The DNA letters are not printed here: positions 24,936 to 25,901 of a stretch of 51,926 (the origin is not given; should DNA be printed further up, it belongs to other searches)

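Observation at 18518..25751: Phage-encoded late pseudaminic-type nonulosonic acid pathway with acetamidino and methyl tailoring genes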

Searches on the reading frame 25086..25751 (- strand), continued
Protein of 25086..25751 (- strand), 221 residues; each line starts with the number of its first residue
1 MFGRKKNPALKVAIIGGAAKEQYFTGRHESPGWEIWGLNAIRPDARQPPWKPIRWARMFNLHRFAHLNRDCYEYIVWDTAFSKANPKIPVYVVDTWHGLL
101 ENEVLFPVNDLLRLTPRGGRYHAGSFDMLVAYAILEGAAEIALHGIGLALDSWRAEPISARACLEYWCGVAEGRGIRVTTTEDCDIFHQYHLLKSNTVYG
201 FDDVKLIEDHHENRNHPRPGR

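Call 74: search_dna_similar(query=window:25086-25751:-, collection=phages, mode=protein, max_rows=25, max_evalue=0.001)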
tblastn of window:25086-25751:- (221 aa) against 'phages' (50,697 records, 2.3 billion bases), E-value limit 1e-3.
Records with a match: 1; places in all: 1; records where one place covers at least 80% of the query: 1.
Best place of each record, by identity: <60% 1.
By first word of the organism name: Microcystis 1.
By host as written in the record: - 1.
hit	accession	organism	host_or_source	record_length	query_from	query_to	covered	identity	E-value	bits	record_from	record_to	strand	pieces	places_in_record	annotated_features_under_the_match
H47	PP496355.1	Microcystis phage Mvi-Yong1342-1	Microcystis viridis FACHB-1342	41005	11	200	86%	28.9%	4e-9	61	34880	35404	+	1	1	type 11 methyltransferase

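Call 75: get_annotated_region(hit=H47, flank=9000)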
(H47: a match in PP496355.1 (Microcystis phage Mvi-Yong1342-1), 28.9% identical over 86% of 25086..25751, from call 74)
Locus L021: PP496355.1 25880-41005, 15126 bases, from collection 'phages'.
description: Microcystis phage Mvi-Yong1342-1, complete genome.
organism: Microcystis phage Mvi-Yong1342-1 (NCBI taxid 3143005)
taxonomy: Viruses
host: -; source: Microcystis viridis FACHB-1342; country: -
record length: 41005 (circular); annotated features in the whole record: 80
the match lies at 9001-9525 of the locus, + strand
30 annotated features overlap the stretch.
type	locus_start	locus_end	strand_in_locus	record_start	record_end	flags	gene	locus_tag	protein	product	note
CDS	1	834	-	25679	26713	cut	-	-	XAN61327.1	sugar O-methyltransferase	-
CDS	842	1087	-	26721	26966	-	-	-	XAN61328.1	DNA-binding transcriptional regulator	-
CDS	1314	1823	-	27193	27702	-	-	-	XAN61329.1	HTH-type transcriptional regulator DdrOC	-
CDS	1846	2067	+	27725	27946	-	-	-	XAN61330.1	helix-turn-helix transcriptional regulator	-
CDS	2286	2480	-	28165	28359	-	-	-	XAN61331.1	secreted protein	-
CDS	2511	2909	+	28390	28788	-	-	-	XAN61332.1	hypothetical protein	-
CDS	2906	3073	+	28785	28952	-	-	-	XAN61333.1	hypothetical protein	-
CDS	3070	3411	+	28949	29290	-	-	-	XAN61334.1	hypothetical protein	-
CDS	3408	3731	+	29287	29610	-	-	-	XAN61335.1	hypothetical protein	-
CDS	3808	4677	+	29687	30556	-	-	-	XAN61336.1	hypothetical protein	-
CDS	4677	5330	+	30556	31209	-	-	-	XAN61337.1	hypothetical protein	-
CDS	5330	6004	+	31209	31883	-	-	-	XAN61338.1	replication protein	-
CDS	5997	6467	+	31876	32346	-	-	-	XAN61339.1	hypothetical protein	-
CDS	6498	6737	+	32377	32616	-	-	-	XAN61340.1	hypothetical protein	-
CDS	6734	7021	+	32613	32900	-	-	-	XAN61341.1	hypothetical protein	-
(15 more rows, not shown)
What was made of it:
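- GT-TerS-TerL-portal in Microcystis phage PP496355 (call 75);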

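Call 76: search_protein_families(library=pfam, alignment_id=A1, max_evalue=10)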
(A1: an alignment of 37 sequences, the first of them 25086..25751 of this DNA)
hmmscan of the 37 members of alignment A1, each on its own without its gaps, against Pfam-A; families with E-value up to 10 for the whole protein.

A. member 1, window:25086-25751:- (221 aa): 0 families

B. families by the number of members that match (of 37 scanned): 7 families
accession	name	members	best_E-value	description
PF18777.7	CRM1_repeat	2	0.17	Chromosome region maintenance or exportin repeat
PF12790.13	T6SS-SciN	1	0.028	Type VI secretion lipoprotein, VasD, EvfM, TssJ, VC_A0113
PF16391.11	DUF5000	1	0.061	Domain of unknown function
PF00816.26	Histone_HNS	1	0.068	H-NS histone C-terminal domain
PF18039.7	UBA_6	1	0.17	UBA-like domain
PF02035.20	Coagulin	1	0.24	Coagulin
PF15698.10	Phosphatase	1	0.24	Phosphatase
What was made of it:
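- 25086..25751 (-): orf221: putative CMP-nonulosonate (pseudaminyl) transferase with a sialyltransferase fold; a new sequence family. No Pfam hit for any of 37 members (call 76).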

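Call 79: fold_search(model_id=the predicted structure, library=viral)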
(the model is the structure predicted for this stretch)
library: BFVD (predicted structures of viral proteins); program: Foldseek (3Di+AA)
matches with E <= 10: 478; with E <= 0.001: 4
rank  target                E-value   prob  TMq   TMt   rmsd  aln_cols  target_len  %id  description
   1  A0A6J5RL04            8.1e-14  1.00  0.61  0.52   4.9       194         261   29  Uncharacterized protein [uncultured Caudovirales phage]
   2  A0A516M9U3            1.0e-09  1.00  0.63  0.62   7.0       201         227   17  (no name in the UniProt tables at hand)
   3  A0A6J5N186            6.8e-06  1.00  0.52  0.63   5.2       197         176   13  Uncharacterized protein [uncultured Caudovirales phage]
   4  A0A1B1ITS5            4.1e-04  1.00  0.42  0.48   7.7       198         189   15  (no name in the UniProt tables at hand)
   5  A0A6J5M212            1.3e-03  0.99  0.41  0.41   5.7       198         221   14  Uncharacterized protein [uncultured Caudovirales phage]
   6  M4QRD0                1.4e-03  1.00  0.44  0.44   7.3       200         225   14  (no name in the UniProt tables at hand)
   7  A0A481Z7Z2            3.3e-03  0.87  0.28  0.29   9.6       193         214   14  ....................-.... protein [Pithovirus LCPAC302]
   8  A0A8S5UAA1            5.2e-03  1.00  0.50  0.63   4.8       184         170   14  Uncharacterized protein [Myoviridae sp. ctZYN8]
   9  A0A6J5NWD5            5.9e-03  0.96  0.40  0.44   6.9       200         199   11  Uncharacterized protein [uncultured Caudovirales phage]
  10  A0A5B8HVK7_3          6.7e-03  1.00  0.53  0.12   5.9       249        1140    9  DUF4214 domain-containing protein [Mimiviridae sp. ChoanoV1]
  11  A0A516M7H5            6.7e-03  0.98  0.45  0.45   7.3       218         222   10  (no name in the UniProt tables at hand)
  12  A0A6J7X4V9            1.2e-02  0.94  0.42  0.44   6.3       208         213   12  Uncharacterized protein [uncultured Caudovirales phage]
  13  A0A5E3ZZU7            1.2e-02  0.60  0.29  0.35  10.8       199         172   12  (no name in the UniProt tables at hand)
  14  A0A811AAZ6            1.6e-02  0.80  0.32  0.10   7.4       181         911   12  (no name in the UniProt tables at hand)
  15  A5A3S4                1.8e-02  0.51  0.30  0.24   9.8       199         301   12  (no name in the UniProt tables at hand)
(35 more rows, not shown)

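Call 86: search_protein_families(library=ncbifam, proteins=[L002:841-1746:+, L003:7801-8691:+, L003:8688-9371:+, L019:14112-15041:+, L020:8311-9162:+, L019:15038-15541:+], max_evalue=0.01)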
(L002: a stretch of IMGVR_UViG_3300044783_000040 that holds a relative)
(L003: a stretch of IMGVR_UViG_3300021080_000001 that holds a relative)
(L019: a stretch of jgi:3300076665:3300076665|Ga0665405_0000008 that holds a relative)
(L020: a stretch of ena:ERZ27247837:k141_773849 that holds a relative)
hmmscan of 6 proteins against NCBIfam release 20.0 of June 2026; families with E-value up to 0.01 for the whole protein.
L002:841-1746:+ (301 aa): 30 families (the best 25 are shown)
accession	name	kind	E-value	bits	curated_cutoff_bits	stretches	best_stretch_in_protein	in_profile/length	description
TIGR03589.1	PseB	equivalog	4e-80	269.2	407.75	1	5-271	7-261/324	UDP-N-acetylglucosamine 4,6-dehydratase (inverting)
TIGR04130.1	FnlA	equivalog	7.2e-46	156.6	730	1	6-250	8-241/337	UDP-N-acetylglucosamine 4,6-dehydratase/5-epimerase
TIGR04180.1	EDH_00030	hypoth_equivalog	3.8e-16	59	475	1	6-135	2-123/297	NAD-dependent 4,6-dehydratase LegB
TIGR01179.1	galE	equivalog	5e-14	51.9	262.3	1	6-181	3-180/332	UDP-glucose 4-epimerase GalE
TIGR02622.1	CDP_4_6_dhtase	equivalog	9.1e-14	51.3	278.45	1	6-138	8-134/352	CDP-glucose 4,6-dehydratase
TIGR03466.1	HpnA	hypoth_equivalog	2.6e-13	49.6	367.65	1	6-135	4-115/327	hopanoid-associated sugar epimerase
TIGR01181.1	dTDP_gluc_dehyt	equivalog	7.1e-12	45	365.1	1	5-136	2-128/321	dTDP-glucose 4,6-dehydratase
TIGR01746.1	Thioester-redct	subfamily_domain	3.7e-10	39.6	213.35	1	6-138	3-141/371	thioester reductase domain-containing protein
TIGR01214.1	rmlD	equivalog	6.2e-10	38.6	224.05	1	6-154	3-135/285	dTDP-4-dehydrorhamnose reductase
NF042422.1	oxyalk_red_OleD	equivalog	9.9e-10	38.3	580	1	6-134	4-111/329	2-alkyl-3-oxoalkanoate reductase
NF041293.1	G6PDh_Azf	equivalog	3.6e-09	36.4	400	1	58-139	43-121/252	NAD-dependent glucose-6-phosphate dehydrogenase Azf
NF011728.1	PRK15181.1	equivalog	5.3e-09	35.5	760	1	4-129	17-137/348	Vi polysaccharide biosynthesis UDP-N-acetylglucosaminuronic acid C-4 epimerase TviC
NF052578.1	StrlDmthSdmBMthl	equivalog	1.8e-08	34.5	600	1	6-144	4-123/328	sterol demethylase protein SdmB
NF043036.1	ErythonDh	equivalog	1.9e-08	33.9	325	1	6-128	4-119/321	D-erythronate dehydrogenase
NF042423.1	oxyalk_red_Shew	equivalog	2.7e-08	33.3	580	1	6-134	12-119/331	2-alkyl-3-oxoalkanoate reductase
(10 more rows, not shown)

L003:7801-8691:+ (296 aa): 61 families (the best 25 are shown)
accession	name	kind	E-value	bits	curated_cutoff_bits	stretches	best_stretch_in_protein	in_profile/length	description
TIGR03589.1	PseB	equivalog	1.4e-80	270.6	407.75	1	11-268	8-263/324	UDP-N-acetylglucosamine 4,6-dehydratase (inverting)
TIGR04130.1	FnlA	equivalog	3e-51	174.3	730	1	11-244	8-240/337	UDP-N-acetylglucosamine 4,6-dehydratase/5-epimerase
TIGR03466.1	HpnA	hypoth_equivalog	1.2e-21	77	367.65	1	11-169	4-151/327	hopanoid-associated sugar epimerase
TIGR01179.1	galE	equivalog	1.8e-16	59.9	262.3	1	11-176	3-180/332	UDP-glucose 4-epimerase GalE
TIGR04180.1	EDH_00030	hypoth_equivalog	2.1e-16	59.9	475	1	11-130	2-123/297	NAD-dependent 4,6-dehydratase LegB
TIGR02622.1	CDP_4_6_dhtase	equivalog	2.7e-15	56.3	278.45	1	11-204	8-227/352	CDP-glucose 4,6-dehydratase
TIGR01181.1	dTDP_gluc_dehyt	equivalog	8.5e-15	54.6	365.1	1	10-130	2-127/321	dTDP-glucose 4,6-dehydratase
NF042422.1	oxyalk_red_OleD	equivalog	1.2e-13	51.2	580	1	11-129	4-111/329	2-alkyl-3-oxoalkanoate reductase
NF052578.1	StrlDmthSdmBMthl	equivalog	3.3e-13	50.1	600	1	11-133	4-118/328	sterol demethylase protein SdmB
NF041293.1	G6PDh_Azf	equivalog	6.2e-13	48.7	400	1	11-134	6-121/252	NAD-dependent glucose-6-phosphate dehydrogenase Azf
NF042423.1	oxyalk_red_Shew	equivalog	1.8e-11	43.7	580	1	11-129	12-119/331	2-alkyl-3-oxoalkanoate reductase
NF043036.1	ErythonDh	equivalog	3.9e-11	42.7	325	1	11-132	4-128/321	D-erythronate dehydrogenase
TIGR01746.1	Thioester-redct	subfamily_domain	5.1e-11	42.4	213.35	1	11-141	3-148/371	thioester reductase domain-containing protein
NF005539.0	PRK07201.1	equivalog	2.7e-10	39.6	549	1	10-118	3-115/657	SDR family oxidoreductase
NF007956.0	PRK10675.1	subfamily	5.3e-10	38.9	394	1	11-128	4-124/338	UDP-glucose 4-epimerase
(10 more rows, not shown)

L003:8688-9371:+ (227 aa): 3 families
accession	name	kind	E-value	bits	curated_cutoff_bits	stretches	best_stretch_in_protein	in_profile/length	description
TIGR03588.1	PseC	equivalog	3.2e-08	32.9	423.5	1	10-86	31-98/380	UDP-4-amino-4,6-dideoxy-N-acetyl-beta-L-altrosamine transaminase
TIGR04181.1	NHT_00031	hypoth_equivalog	4.3e-07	29.1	420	1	10-89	31-101/359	LegC family aminotransferase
TIGR04427.1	PLP_DesI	equivalog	1.6e-06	27.5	650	1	10-41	53-84/390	dTDP-4-dehydro-6-deoxyglucose aminotransferase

L019:14112-15041:+ (309 aa): 35 families (the best 25 are shown)
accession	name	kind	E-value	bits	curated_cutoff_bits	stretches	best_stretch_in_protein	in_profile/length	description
TIGR03589.1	PseB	equivalog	1.2e-121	405.7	407.75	1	1-307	1-315/324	UDP-N-acetylglucosamine 4,6-dehydratase (inverting)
TIGR04130.1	FnlA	equivalog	9.6e-74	248.3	730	1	1-280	1-287/337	UDP-N-acetylglucosamine 4,6-dehydratase/5-epimerase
TIGR04180.1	EDH_00030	hypoth_equivalog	1.6e-17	63.5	475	1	7-140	1-131/297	NAD-dependent 4,6-dehydratase LegB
TIGR01179.1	galE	equivalog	7.9e-14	51.2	262.3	1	7-167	2-177/332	UDP-glucose 4-epimerase GalE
NF042423.1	oxyalk_red_Shew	equivalog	2.1e-13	50.1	580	1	5-128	9-122/331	2-alkyl-3-oxoalkanoate reductase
TIGR03466.1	HpnA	hypoth_equivalog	1.4e-12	47.1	367.65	1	7-125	3-114/327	hopanoid-associated sugar epimerase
NF042422.1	oxyalk_red_OleD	equivalog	6.8e-12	45.4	580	1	7-126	3-112/329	2-alkyl-3-oxoalkanoate reductase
TIGR02197.1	heptose_epim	equivalog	1.2e-10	41.1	274.6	1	7-166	1-170/316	ADP-glyceromanno-heptose 6-epimerase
TIGR01181.1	dTDP_gluc_dehyt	equivalog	7.9e-10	38.3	365.1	1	7-127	2-128/321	dTDP-glucose 4,6-dehydratase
NF007956.0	PRK10675.1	subfamily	1.1e-09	37.8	394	1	7-123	3-123/338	UDP-glucose 4-epimerase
NF011728.1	PRK15181.1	equivalog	1.4e-09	37.4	760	1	4-118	15-135/348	Vi polysaccharide biosynthesis UDP-N-acetylglucosaminuronic acid C-4 epimerase TviC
TIGR01214.1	rmlD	equivalog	2.2e-08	33.5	224.05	1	7-149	2-139/285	dTDP-4-dehydrorhamnose reductase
NF041293.1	G6PDh_Azf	equivalog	2.5e-08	33.7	400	1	4-126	2-117/252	NAD-dependent glucose-6-phosphate dehydrogenase Azf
TIGR02622.1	CDP_4_6_dhtase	equivalog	7.7e-08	31.8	278.45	1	1-127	1-132/352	CDP-glucose 4,6-dehydratase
NF052578.1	StrlDmthSdmBMthl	equivalog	2.2e-07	30.9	600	1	7-124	3-113/328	sterol demethylase protein SdmB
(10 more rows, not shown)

L020:8311-9162:+ (283 aa): 48 families (the best 25 are shown)
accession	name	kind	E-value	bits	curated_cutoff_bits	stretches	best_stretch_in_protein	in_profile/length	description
TIGR03589.1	PseB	equivalog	6.7e-76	255.3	407.75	1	7-265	6-267/324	UDP-N-acetylglucosamine 4,6-dehydratase (inverting)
TIGR04130.1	FnlA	equivalog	3.9e-48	164.1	730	1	8-239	7-237/337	UDP-N-acetylglucosamine 4,6-dehydratase/5-epimerase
TIGR01179.1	galE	equivalog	6.2e-18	64.7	262.3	1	8-175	2-180/332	UDP-glucose 4-epimerase GalE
TIGR04180.1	EDH_00030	hypoth_equivalog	8.2e-18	64.5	475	1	8-132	1-125/297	NAD-dependent 4,6-dehydratase LegB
TIGR03466.1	HpnA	hypoth_equivalog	2.1e-16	59.7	367.65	1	8-132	3-117/327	hopanoid-associated sugar epimerase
TIGR01181.1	dTDP_gluc_dehyt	equivalog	2.3e-15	56.5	365.1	1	8-158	2-171/321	dTDP-glucose 4,6-dehydratase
NF042422.1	oxyalk_red_OleD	equivalog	4.3e-13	49.3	580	1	8-129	3-111/329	2-alkyl-3-oxoalkanoate reductase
TIGR01746.1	Thioester-redct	subfamily_domain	4.8e-13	49.1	213.35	1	8-177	2-203/371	thioester reductase domain-containing protein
NF007956.0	PRK10675.1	subfamily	8.1e-13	48.2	394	1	8-128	3-124/338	UDP-glucose 4-epimerase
NF042423.1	oxyalk_red_Shew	equivalog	1e-12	47.8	580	1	5-129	8-119/331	2-alkyl-3-oxoalkanoate reductase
TIGR02622.1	CDP_4_6_dhtase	equivalog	1.8e-12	47.1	278.45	1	8-133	7-134/352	CDP-glucose 4,6-dehydratase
NF041293.1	G6PDh_Azf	equivalog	1.8e-10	40.7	400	1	7-142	4-126/252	NAD-dependent glucose-6-phosphate dehydrogenase Azf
NF005539.0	PRK07201.1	equivalog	5.3e-10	38.7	549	1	9-117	4-114/657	SDR family oxidoreductase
NF052578.1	StrlDmthSdmBMthl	equivalog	8.3e-10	38.9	600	1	9-141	4-125/328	sterol demethylase protein SdmB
NF043036.1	ErythonDh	equivalog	9.4e-10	38.2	325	1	8-147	3-158/321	D-erythronate dehydrogenase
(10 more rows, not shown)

L019:15038-15541:+ (167 aa): 2 families
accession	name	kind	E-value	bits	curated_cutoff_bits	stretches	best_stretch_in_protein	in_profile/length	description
TIGR03585.1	PseH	equivalog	4.9e-12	46.2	93.1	1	2-134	2-132/156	UDP-4-amino-4,6-dideoxy-N-acetyl-beta-L-altrosamine N-acetyltransferase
NF011709.0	PRK15130.1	equivalog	1.1e-07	31.9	218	1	5-132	11-137/186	spermidine N1-acetyltransferase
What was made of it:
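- On PseH (TIGR03585): A GNAT in a more distant phage cassette (L019) does hit PseH weakly: 46.2 bits against a 93.1 cut-off (call 86).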

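Call 94: search_protein_families(library=phrogs, proteins=[L007:16112-16528:+, L007:17749-18192:+, L012:14261-14713:+, L012:12192-12635:+, L011:16069-16533:+], max_evalue=0.01)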
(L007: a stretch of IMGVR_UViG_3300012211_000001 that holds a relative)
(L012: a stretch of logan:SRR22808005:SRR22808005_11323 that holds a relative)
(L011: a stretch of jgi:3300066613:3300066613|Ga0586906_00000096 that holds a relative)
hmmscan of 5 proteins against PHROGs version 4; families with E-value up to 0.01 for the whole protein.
L007:16112-16528:+ (138 aa): 1 family
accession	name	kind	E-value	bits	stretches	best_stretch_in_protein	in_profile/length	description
phrog_673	-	head and packaging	1.9e-12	48.7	1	1-137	13-136/260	head scaffolding protein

L007:17749-18192:+ (147 aa): 1 family
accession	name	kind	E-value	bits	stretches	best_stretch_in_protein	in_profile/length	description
phrog_673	-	head and packaging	3.9e-08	34.6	1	23-141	26-132/260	head scaffolding protein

L012:14261-14713:+ (150 aa): 0 families

L012:12192-12635:+ (147 aa): 1 family
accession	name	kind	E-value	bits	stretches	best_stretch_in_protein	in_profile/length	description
phrog_673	-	head and packaging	1.7e-10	42.3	1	42-139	36-128/260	head scaffolding protein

L011:16069-16533:+ (154 aa): 0 families

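Call 102: search_protein_representatives(alignment_id=A1)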
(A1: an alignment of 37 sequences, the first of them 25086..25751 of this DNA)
Query: 37 sequences, 211 profile positions. Proteins with E-value up to 0.001 (for the whole library): 3739; up to 1e-10: 1645; up to 1e-30: 70. The best 150 are listed.
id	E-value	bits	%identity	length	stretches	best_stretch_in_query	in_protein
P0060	6.9e-89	313.1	-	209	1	5-204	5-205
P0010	3.5e-85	301.0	-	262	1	9-201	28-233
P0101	6.5e-82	290.3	-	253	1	11-203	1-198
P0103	2.6e-79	281.8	-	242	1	4-199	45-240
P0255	3.1e-76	271.8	-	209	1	11-207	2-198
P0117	1.0e-75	270.1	-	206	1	11-205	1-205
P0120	6.7e-75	267.4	-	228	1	11-210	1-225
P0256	1.3e-69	250.1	-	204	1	11-207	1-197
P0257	5.8e-65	234.9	-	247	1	11-199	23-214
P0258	1.6e-64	233.5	-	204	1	10-201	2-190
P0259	1.2e-63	230.6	-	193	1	9-202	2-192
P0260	8.1e-63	227.9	-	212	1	12-204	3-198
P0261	1.1e-62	227.5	-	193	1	11-195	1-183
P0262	1.7e-62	226.9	-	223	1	10-203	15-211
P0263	1.1e-60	221.0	-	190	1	10-203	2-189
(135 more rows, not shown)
